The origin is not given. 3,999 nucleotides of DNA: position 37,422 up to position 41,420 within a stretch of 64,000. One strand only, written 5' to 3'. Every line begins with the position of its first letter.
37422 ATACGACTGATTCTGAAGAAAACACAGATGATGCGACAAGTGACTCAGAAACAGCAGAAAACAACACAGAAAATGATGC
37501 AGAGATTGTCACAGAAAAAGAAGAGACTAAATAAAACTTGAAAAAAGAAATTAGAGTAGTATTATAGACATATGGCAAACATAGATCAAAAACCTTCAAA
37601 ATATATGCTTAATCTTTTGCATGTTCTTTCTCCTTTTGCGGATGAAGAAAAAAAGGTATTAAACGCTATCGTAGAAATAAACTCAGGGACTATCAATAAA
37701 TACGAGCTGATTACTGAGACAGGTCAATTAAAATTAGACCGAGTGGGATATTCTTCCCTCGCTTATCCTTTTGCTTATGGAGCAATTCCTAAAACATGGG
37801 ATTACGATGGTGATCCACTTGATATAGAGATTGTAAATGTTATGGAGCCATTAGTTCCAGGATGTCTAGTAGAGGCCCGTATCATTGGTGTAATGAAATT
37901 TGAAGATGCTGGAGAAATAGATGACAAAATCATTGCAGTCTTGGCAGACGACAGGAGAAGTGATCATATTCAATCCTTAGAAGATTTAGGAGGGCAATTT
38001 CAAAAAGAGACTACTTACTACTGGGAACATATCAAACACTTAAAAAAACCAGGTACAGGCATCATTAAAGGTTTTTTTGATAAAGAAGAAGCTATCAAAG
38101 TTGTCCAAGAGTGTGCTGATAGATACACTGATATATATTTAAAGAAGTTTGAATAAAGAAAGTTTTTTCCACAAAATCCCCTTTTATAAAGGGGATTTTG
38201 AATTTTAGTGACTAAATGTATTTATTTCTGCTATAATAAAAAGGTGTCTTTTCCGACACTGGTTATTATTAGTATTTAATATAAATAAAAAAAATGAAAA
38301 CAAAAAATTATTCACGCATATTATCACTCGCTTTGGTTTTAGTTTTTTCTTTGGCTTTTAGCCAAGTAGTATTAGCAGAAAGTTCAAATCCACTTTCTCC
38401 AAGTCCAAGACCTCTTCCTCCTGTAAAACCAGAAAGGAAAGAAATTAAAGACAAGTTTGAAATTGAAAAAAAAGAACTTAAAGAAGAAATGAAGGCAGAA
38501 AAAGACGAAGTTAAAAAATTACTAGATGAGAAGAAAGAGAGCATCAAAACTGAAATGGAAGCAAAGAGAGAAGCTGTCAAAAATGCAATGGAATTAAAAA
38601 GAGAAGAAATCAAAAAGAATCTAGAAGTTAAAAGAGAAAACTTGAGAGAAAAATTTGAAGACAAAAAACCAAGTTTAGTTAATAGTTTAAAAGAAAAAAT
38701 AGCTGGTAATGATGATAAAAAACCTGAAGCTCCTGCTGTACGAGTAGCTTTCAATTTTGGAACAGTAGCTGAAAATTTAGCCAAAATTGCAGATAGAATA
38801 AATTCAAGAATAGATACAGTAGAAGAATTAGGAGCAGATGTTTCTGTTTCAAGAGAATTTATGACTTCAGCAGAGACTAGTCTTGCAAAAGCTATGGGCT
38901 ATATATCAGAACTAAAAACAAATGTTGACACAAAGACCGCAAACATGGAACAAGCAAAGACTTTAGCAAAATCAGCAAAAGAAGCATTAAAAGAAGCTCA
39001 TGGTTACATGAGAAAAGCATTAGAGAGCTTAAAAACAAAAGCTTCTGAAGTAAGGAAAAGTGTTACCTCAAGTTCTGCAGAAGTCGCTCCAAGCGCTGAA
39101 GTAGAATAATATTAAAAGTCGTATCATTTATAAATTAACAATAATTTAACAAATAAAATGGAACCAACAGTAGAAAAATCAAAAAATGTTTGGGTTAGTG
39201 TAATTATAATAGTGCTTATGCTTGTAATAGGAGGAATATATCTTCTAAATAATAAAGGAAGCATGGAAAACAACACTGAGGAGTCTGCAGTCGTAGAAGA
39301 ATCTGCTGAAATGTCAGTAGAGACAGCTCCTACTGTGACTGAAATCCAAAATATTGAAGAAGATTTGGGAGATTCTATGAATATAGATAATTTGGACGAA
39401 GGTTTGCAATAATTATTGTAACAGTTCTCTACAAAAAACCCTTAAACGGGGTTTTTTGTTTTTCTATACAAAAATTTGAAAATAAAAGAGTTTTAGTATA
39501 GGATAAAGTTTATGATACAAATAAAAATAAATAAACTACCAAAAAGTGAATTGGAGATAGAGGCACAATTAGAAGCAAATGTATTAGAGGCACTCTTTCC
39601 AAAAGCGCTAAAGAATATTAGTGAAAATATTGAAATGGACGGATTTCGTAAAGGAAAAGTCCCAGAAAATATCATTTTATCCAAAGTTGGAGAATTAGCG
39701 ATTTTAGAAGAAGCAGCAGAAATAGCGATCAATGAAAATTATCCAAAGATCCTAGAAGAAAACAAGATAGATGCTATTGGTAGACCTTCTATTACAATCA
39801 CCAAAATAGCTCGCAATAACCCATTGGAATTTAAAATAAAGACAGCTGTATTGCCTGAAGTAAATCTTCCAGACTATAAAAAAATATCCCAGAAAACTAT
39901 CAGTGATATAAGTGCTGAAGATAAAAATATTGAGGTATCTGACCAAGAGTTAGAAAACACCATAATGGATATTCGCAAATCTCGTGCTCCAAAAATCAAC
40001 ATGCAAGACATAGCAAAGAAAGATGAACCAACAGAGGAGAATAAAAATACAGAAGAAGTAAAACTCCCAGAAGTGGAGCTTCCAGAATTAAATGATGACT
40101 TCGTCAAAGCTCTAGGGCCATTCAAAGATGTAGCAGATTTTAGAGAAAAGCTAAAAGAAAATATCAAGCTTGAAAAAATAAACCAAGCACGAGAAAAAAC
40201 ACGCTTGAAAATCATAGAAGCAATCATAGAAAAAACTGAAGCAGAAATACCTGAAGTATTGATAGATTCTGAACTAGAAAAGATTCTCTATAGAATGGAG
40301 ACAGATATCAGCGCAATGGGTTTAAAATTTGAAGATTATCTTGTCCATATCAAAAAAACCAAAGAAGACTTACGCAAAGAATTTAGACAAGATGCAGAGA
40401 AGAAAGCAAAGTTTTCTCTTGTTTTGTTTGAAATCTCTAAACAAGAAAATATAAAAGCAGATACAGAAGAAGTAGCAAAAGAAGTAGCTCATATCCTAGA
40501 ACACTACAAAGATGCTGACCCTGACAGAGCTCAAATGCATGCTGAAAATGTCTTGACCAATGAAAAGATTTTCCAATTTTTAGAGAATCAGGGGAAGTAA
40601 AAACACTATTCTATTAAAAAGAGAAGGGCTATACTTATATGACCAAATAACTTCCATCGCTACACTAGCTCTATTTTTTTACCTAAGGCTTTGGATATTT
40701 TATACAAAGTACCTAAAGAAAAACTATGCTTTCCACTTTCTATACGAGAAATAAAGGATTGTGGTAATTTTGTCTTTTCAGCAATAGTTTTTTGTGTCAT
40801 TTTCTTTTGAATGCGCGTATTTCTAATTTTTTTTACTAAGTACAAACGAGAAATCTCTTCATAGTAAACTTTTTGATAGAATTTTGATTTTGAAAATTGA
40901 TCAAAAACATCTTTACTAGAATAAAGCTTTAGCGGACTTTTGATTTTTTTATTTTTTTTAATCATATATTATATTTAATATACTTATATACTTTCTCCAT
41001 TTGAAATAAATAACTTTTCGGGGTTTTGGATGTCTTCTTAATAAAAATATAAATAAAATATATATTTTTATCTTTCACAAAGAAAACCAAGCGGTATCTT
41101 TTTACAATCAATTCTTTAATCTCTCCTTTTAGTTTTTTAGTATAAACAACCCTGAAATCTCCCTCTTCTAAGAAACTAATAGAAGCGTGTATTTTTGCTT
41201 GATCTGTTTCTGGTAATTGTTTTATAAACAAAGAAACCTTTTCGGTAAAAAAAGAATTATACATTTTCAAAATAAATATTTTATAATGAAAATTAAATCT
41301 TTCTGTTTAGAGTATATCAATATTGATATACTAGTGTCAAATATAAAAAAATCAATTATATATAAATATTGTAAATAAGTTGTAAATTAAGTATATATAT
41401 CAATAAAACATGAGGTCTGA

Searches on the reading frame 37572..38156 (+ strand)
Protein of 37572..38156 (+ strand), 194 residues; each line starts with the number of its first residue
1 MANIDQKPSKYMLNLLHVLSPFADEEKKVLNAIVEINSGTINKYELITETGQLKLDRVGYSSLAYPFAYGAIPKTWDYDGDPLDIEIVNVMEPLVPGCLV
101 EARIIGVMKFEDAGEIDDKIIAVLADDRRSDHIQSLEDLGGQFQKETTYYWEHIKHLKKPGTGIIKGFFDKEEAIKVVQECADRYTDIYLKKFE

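Call 76: search_protein_families(library=pfam, proteins=[window:37572-38156:+], max_evalue=0.01)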
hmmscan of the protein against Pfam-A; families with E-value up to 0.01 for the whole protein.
window:37572-38156:+ (194 aa): 1 family
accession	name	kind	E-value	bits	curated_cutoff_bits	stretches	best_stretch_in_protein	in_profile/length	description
PF00719.24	Pyrophosphatase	-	5.7e-46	156.6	23.5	1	32-185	1-152/153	Inorganic pyrophosphatase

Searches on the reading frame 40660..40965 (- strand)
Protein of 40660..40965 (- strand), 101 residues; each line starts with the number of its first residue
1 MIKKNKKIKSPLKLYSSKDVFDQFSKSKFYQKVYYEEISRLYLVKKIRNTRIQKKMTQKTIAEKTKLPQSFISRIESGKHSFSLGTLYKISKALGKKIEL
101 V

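Call 76: search_protein_families(library=pfam, proteins=[window:40660-40965:-], max_evalue=0.01)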
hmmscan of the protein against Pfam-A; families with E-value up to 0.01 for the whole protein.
window:40660-40965:- (101 aa): 6 families
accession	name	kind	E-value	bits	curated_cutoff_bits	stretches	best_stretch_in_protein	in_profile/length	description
PF01381.28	HTH_3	-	2.7e-14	53.3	23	1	47-99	1-53/55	Helix-turn-helix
PF12844.13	HTH_19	-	4.4e-10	39.7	30.2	1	45-95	2-52/64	Helix-turn-helix domain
PF13443.12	HTH_26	-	8.6e-08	32.8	22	1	46-98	1-54/63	Cro/C1-type HTH DNA-binding domain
PF13744.12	HTH_37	-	8.4e-06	25.9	27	1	40-100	16-77/80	Helix-turn-helix domain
PF13413.12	HTH_25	-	1.2e-05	25.5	24.6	1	48-81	3-36/62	Helix-turn-helix domain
PF13560.12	HTH_31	-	2.1e-05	25.2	27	1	47-95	6-55/64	Helix-turn-helix domain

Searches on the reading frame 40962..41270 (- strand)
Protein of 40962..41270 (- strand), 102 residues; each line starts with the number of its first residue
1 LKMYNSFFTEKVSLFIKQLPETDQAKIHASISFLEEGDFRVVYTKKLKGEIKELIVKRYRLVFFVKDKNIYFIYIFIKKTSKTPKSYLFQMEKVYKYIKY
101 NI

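Call 76: search_protein_families(library=pfam, proteins=[window:40962-41270:-], max_evalue=0.01)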
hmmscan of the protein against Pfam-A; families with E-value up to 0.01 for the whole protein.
window:40962-41270:- (102 aa): 1 family
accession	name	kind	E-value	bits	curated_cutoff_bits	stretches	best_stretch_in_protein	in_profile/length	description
PF05973.20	Gp49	-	5.7e-12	46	23.9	1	15-88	2-82/90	Phage derived protein Gp49-like (DUF891)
